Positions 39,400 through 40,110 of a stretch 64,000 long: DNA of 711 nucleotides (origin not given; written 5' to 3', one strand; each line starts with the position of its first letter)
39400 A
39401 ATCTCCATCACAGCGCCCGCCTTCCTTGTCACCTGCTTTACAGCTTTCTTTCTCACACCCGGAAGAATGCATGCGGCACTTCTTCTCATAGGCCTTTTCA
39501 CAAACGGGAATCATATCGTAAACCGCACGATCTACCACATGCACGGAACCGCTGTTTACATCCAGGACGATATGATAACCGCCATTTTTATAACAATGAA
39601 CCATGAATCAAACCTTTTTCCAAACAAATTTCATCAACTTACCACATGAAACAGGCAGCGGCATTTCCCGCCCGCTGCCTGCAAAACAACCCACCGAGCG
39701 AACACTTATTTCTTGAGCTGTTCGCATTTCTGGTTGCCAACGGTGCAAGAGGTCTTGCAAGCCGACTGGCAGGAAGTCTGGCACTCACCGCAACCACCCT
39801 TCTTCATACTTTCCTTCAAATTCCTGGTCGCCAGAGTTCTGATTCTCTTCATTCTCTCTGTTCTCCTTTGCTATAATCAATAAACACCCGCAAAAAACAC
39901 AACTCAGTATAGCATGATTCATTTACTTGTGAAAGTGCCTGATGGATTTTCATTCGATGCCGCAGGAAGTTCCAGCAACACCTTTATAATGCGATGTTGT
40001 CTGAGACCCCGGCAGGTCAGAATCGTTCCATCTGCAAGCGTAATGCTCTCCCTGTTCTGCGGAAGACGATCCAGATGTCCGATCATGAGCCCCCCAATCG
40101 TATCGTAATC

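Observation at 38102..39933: SCIFF ranthipeptide locus: a 48-aa six-cysteine precursor that the ORF track missed, with its radical-SAM/SPASM maturase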

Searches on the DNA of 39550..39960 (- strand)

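Call 41: search_rna_families(source=window, start=39550, end=39960, threshold=evalue, max_evalue=1)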
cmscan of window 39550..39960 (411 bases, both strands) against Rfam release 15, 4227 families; matches with E-value up to 1: 0.
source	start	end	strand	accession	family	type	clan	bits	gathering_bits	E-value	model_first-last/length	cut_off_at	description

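Call 47: build_rna_model(alignment_id=A2, structure=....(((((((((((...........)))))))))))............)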
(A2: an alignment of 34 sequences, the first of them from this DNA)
Model R1 built from alignment A2 (34 sequences, 49 columns); structure: as given.
model positions 44; base pairs 11; branch points 0; effective number of sequences 34; information 0.882 bits per position. Calibrated on 0.2 Mb of random sequence (short: E-values are rough).
structure used (alignment columns):
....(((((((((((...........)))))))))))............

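Call 48: search_with_rna_model(model_id=R1, sources=[window, L001, L002, L003, L004, L005, L006, L007, L008, L009, L010, L011, L012, L013, L014, L015, L016, L017, L018, L019, L020, L021, L022, L023, L024, L025, L026, L027, L028, L029, L030, L031, L032, L033, L034, L035, L036, L037, L038, L039, L040, L041, L042, L043, L044, L045, L046, L047, L048, L049, L050, L051, L052, L053, L054, L055, L056, L057, L058, L059, L060, L061, L062, L063, L064, L065, L066, L067, L068, L069, L070, L071, L072, L073, L074, L075, L076, L077, L078, L079, L080], max_evalue=1)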
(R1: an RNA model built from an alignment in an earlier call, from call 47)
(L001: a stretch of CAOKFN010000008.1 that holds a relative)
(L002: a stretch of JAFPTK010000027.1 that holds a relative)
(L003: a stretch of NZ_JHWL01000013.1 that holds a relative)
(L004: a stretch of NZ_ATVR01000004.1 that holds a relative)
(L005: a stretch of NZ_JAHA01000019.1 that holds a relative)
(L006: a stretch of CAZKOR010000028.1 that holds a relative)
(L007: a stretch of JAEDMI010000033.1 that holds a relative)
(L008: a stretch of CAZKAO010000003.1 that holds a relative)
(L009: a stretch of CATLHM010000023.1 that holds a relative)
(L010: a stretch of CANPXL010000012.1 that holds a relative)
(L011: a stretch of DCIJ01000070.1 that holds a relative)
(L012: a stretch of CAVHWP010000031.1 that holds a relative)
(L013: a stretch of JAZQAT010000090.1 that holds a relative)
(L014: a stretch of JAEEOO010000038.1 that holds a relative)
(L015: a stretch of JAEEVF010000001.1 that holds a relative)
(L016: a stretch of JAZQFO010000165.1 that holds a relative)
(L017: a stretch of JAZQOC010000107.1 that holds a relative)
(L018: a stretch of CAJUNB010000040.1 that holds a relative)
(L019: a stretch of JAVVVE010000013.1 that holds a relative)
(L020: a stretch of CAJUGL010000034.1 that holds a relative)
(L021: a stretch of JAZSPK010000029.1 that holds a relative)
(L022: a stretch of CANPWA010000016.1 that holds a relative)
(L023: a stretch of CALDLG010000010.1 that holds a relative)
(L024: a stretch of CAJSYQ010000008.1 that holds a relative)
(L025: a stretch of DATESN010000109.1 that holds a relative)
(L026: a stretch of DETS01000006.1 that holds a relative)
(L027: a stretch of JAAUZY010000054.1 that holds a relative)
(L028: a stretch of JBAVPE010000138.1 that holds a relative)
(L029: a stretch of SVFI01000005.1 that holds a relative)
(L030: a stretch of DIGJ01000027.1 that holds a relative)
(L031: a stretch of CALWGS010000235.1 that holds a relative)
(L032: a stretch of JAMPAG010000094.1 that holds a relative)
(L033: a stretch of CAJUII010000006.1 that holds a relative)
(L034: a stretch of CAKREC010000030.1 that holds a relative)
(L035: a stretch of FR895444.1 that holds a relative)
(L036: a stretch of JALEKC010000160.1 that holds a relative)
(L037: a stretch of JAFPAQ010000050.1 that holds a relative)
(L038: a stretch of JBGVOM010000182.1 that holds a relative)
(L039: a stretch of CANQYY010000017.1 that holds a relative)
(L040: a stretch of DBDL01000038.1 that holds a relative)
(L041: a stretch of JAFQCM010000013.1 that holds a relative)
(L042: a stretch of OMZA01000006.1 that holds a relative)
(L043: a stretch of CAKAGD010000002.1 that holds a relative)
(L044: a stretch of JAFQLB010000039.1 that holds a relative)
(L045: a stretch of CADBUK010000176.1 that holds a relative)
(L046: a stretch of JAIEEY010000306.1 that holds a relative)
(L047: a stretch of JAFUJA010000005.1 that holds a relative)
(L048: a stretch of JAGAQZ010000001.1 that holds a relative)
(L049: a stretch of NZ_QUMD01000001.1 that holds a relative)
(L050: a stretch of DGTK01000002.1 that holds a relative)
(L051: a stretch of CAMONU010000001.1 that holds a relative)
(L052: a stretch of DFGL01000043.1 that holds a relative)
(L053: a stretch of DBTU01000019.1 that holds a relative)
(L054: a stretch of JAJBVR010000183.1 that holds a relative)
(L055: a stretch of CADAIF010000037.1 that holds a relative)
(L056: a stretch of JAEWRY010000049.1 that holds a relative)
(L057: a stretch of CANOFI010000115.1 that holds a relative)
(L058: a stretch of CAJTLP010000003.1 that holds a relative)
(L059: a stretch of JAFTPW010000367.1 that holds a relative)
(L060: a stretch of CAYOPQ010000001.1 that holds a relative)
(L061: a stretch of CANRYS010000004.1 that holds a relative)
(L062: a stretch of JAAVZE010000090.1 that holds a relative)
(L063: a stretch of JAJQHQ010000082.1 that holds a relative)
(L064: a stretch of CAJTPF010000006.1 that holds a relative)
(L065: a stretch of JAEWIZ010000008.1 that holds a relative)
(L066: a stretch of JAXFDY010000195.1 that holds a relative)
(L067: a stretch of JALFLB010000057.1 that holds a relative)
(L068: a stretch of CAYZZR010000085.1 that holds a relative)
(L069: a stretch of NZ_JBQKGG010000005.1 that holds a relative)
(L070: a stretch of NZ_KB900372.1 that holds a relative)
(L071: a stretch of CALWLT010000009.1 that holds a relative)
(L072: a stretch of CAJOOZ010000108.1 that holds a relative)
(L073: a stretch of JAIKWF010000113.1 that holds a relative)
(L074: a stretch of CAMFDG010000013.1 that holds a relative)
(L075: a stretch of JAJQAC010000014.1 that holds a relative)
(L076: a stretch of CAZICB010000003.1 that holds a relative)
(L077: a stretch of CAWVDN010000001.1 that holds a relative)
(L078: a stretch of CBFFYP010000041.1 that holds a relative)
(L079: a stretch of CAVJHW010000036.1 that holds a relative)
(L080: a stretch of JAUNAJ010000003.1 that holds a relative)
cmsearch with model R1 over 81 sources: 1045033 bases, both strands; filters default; matches with E-value up to 1: 68.
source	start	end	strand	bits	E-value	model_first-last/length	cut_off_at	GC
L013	7164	7207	+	46.2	1.1e-09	1-44/44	no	0.43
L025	4769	4813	+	46.2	1.2e-09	1-44/44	no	0.33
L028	7304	7348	+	46.1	1.3e-09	1-44/44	no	0.38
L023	7206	7249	+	45.4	2e-09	1-44/44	no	0.45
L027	7173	7217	+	44.6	3.4e-09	1-44/44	no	0.44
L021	7160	7204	+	44.5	3.6e-09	1-44/44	no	0.47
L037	7224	7268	+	43.8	5.8e-09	1-44/44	no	0.36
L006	4368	4411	+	43.5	7.3e-09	1-44/44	no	0.43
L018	7169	7212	+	43.4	7.8e-09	1-44/44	no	0.45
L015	7173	7218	+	43.4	8e-09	1-44/44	no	0.37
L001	7217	7261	+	42.6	1.4e-08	1-44/44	no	0.44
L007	7168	7211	+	42.3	1.6e-08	1-44/44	no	0.48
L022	7176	7220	+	42.2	1.7e-08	1-44/44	no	0.47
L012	7171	7214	+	42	2e-08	1-44/44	no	0.48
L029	7153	7196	+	41.7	2.6e-08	1-44/44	no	0.36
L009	7164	7207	+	41.3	3.4e-08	1-44/44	no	0.55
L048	7158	7201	+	41.1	3.9e-08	1-44/44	no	0.5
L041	7155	7198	+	40.9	4.2e-08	1-44/44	no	0.5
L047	7155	7198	+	40.9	4.4e-08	1-44/44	no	0.45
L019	7155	7198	+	40.5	5.8e-08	1-44/44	no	0.41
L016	7169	7212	+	40.2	7.2e-08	1-44/44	no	0.48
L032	5152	5195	+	39.9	8.7e-08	1-44/44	no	0.5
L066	7178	7219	+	39.3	1.3e-07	1-44/44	no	0.48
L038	1143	1186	+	39.2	1.4e-07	1-44/44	no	0.43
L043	7171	7214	+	38.9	1.7e-07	1-44/44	no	0.43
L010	7162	7205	+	37.4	4.7e-07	1-44/44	no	0.48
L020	7217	7260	+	36.1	1.2e-06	1-44/44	no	0.5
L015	7165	7210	-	35.7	1.5e-06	1-44/44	no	0.39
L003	7205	7248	+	35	2.4e-06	1-44/44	no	0.57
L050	7157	7205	+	34.9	2.7e-06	1-44/44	no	0.35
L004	7183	7226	+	34.7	3e-06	1-44/44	no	0.61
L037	7216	7260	-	34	4.8e-06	1-44/44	no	0.29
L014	4770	4812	+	33.7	5.8e-06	1-44/44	no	0.42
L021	7152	7196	-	33.3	7.6e-06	1-44/44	no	0.42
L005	7172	7214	+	32.5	1.4e-05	1-44/44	no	0.58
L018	7161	7204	-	31.3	3.2e-05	1-44/44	no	0.41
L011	7185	7229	+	30.6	5.1e-05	1-44/44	no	0.51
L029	7145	7188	-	30.3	5.9e-05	1-44/44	no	0.39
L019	7147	7190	-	29.5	0.00011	1-44/44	no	0.36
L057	737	781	+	29.1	0.00013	1-44/44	no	0.42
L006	4360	4403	-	28.6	0.00019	1-44/44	no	0.43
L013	7156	7199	-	28.6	0.00019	1-44/44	no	0.48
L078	4900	4941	+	28.3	0.00024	1-44/44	no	0.6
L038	1135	1178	-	28.2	0.00025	1-44/44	no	0.39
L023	7198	7241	-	27.8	0.00034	1-44/44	no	0.39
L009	7156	7199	-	27.4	0.00044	1-44/44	no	0.45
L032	5157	5182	-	26.4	0.00086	6-31/44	no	0.5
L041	7147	7190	-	26.3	0.00093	1-44/44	no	0.39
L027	7165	7209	-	26.1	0.0011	1-44/44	no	0.44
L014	4762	4804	-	25.8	0.0013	1-44/44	no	0.33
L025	4761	4805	-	25.4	0.0018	1-44/44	no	0.31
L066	7170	7211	-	24.7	0.0028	1-44/44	no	0.48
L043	7163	7206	-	24.6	0.0029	1-44/44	no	0.41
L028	7296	7340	-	23.9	0.0048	1-44/44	no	0.38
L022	7168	7212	-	23.4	0.0069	1-44/44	no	0.49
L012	7163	7206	-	23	0.009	1-44/44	no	0.48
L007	7160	7203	-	22.7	0.011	1-44/44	no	0.5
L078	4887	4933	-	22.5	0.013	1-44/44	no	0.49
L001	7221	7249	-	21.8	0.021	5-32/44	no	0.48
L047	7147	7190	-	21.4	0.026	1-44/44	no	0.41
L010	7154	7196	-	21.2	0.03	1-44/44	no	0.49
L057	729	773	-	20.6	0.045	1-44/44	no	0.38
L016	7176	7197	-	20.1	0.066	8-29/44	no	0.45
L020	7209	7252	-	18.8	0.15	1-44/44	no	0.59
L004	7190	7211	-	17.1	0.5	8-29/44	no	0.86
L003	7212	7233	-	17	0.54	8-29/44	no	0.73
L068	7070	7111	+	16.6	0.73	1-44/44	no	0.31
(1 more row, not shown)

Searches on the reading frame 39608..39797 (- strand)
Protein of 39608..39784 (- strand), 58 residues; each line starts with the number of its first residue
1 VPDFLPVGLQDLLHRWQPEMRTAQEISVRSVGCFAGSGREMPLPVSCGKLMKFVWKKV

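Call 42: search_protein_families(library=pfam, proteins=[window:39608-39784:-, window:39639-39797:-], max_evalue=1)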
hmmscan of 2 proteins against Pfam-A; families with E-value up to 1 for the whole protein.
window:39608-39784:- (58 aa): 0 families

window:39639-39797:- (52 aa): 0 families

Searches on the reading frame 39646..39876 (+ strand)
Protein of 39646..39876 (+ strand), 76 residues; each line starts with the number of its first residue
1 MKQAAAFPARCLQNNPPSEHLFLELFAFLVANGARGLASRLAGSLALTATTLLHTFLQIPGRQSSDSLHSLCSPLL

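Call 42: search_protein_families(library=pfam, proteins=[window:39646-39876:+], max_evalue=1)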
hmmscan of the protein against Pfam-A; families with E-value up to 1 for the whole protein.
window:39646-39876:+ (76 aa): 1 family
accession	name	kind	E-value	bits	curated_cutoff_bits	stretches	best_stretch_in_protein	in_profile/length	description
PF24192.1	DUF7417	-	0.16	12.2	27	1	22-55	24-54/75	Domain of unknown function (DUF7417)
